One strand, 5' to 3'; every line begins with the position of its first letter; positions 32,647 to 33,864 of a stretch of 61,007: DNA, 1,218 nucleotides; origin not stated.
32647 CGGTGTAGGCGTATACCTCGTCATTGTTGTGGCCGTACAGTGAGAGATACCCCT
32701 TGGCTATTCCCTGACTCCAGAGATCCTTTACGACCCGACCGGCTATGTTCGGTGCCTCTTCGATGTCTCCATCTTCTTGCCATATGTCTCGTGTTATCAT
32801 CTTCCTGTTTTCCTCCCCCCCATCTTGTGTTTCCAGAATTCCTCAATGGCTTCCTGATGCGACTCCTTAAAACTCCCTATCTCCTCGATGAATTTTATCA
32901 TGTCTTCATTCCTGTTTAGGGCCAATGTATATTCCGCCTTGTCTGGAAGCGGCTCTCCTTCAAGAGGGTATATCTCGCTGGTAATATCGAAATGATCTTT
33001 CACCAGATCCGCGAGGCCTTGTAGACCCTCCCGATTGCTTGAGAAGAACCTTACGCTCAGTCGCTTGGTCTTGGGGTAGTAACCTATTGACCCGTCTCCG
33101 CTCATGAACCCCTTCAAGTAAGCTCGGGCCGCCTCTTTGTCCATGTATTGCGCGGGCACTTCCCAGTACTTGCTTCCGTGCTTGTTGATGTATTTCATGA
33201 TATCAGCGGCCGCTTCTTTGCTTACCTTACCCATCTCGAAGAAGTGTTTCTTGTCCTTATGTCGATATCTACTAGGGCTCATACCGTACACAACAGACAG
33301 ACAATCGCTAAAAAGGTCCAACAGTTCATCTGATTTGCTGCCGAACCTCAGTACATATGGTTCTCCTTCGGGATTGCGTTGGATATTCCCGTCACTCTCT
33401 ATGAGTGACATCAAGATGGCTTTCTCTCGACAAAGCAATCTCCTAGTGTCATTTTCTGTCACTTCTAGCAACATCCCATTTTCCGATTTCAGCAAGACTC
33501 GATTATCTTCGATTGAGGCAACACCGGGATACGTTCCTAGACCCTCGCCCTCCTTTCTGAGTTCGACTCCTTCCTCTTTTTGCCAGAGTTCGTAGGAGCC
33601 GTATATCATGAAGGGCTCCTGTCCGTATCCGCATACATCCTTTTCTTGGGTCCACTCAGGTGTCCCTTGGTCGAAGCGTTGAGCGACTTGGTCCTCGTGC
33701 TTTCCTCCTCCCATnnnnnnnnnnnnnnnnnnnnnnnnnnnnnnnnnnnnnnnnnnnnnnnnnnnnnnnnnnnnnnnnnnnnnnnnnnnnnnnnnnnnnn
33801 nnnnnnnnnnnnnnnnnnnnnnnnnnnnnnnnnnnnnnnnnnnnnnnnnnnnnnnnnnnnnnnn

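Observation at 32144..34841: Translationally coupled three-gene operon beside a tRNA cluster: Cys-rich TGT/DpdA-like enzyme, free-standing double-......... endonuclease and an orphan protein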

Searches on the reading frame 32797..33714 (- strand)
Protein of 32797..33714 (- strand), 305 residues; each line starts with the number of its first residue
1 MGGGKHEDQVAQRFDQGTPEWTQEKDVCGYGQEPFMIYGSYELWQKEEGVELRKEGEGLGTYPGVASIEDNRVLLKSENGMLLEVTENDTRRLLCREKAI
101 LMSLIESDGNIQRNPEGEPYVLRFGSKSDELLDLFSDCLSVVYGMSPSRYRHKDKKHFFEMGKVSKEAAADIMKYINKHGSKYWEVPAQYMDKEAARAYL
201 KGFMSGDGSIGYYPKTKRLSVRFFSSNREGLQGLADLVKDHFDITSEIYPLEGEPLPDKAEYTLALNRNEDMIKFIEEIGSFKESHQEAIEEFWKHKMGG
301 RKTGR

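Call 6: search_protein_families(library=pfam, proteins=[window:32797-33714:-], max_evalue=1)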
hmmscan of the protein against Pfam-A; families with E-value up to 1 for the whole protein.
window:32797-33714:- (305 aa): 2 families
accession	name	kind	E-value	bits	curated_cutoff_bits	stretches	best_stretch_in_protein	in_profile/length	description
PF14528.11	LAGLIDADG_3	-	9.3e-16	58.3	22.5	2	195-280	2-82/82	LAGLIDADG-like domain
PF10298.14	WhiA_N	-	0.03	14.8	23.4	1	194-271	2-77/86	WhiA N-terminal LAGLIDADG-like domain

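Call 7: search_protein_families(library=ncbifam, proteins=[window:32797-33714:-], max_evalue=1)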
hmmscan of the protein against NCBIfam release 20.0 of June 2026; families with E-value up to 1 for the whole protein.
window:32797-33714:- (305 aa): 1 family
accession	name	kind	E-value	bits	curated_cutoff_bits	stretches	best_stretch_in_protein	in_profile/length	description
NF005852.0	PRK07773.1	equivalog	0.0092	14.3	780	1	193-295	609-710/886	replicative DNA helicase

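Call 8: search_protein_families(library=padloc, proteins=[window:32797-33714:-], max_evalue=1)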
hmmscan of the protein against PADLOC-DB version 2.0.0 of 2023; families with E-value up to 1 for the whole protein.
window:32797-33714:- (305 aa): 0 families

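Call 50: search_solved_structures(query=A4, max_evalue=1, show_alignments=2)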
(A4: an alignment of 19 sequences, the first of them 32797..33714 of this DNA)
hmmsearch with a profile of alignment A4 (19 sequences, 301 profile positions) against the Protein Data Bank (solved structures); distinct sequences matched with E-value up to 1: 25.
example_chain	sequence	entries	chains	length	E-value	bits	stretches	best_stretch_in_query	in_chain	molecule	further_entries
5ak9_A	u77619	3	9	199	3.3e-09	39.5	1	98-278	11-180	HOMING ENDONUCLEASE I-DMOI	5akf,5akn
5akm_A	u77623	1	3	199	3.9e-09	39.3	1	98-278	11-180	HOMING ENDONUCLEASE I-DMOI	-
5o6g_A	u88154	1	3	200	7.1e-09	38.4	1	98-278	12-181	Homing endonuclease I-DmoI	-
5o6i_A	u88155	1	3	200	1.5e-08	37.4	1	98-278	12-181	Homing endonuclease I-DmoI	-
1b24_A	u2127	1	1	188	2.6e-08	36.6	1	98-278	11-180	Homing endonuclease I-DmoI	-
2vs7_A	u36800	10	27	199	3.2e-08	36.3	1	98-278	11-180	HOMING ENDONUCLEASE I-DMOI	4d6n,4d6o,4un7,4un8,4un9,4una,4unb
2vs8_A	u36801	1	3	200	3.2e-08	36.3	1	98-278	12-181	HOMING ENDONUCLEASE I-DMOI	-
4un7_G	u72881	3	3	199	3.2e-08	36.3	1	98-278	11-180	HOMING ENDONUCLEASE I-DMOI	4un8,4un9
5a0w_A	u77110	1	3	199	6.5e-08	35.3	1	98-278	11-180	HOMING ENDONUCLEASE I-DMOI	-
1mow_A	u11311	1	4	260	0.00061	22.2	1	98-213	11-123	chimera of homing endonuclease I-DmoI and DNA endonuclease I-CreI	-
8qah_A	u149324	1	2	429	0.00084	21.8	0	126-161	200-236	sc-CC-8-58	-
2dch_X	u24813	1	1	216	0.0068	18.8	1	100-251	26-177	putative homing endonuclease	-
3hyj_A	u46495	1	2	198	0.0099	18.3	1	183-280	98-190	Protein DUF199/WhiA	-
3hyi_A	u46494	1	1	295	0.025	16.9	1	182-285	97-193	Protein DUF199/WhiA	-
2cw7_A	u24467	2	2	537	0.087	15.1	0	98-216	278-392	Endonuclease PI-PkoII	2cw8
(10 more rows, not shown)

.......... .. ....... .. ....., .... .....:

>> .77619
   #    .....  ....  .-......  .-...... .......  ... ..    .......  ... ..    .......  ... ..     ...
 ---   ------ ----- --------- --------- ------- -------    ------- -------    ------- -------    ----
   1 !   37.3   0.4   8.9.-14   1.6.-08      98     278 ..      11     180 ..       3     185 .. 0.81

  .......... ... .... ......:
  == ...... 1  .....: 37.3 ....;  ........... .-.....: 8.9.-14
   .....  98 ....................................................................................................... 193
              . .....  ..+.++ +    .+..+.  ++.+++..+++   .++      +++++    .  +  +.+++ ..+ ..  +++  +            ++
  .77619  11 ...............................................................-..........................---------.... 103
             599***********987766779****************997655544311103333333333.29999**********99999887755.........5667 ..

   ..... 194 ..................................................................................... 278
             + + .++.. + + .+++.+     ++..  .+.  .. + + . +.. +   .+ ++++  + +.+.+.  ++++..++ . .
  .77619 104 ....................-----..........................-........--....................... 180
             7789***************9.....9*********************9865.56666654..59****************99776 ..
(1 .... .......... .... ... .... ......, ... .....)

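Call 91: search_protein_families(library=phrogs, proteins=[window:32797-33714:-], max_evalue=0.01)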
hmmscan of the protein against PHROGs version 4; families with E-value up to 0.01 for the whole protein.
window:32797-33714:- (305 aa): 1 family
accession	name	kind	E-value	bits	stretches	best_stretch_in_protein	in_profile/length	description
phrog_4645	-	DNA, RNA and nucleotide metabolism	3.9e-10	40.3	1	96-276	107-282/308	endonuclease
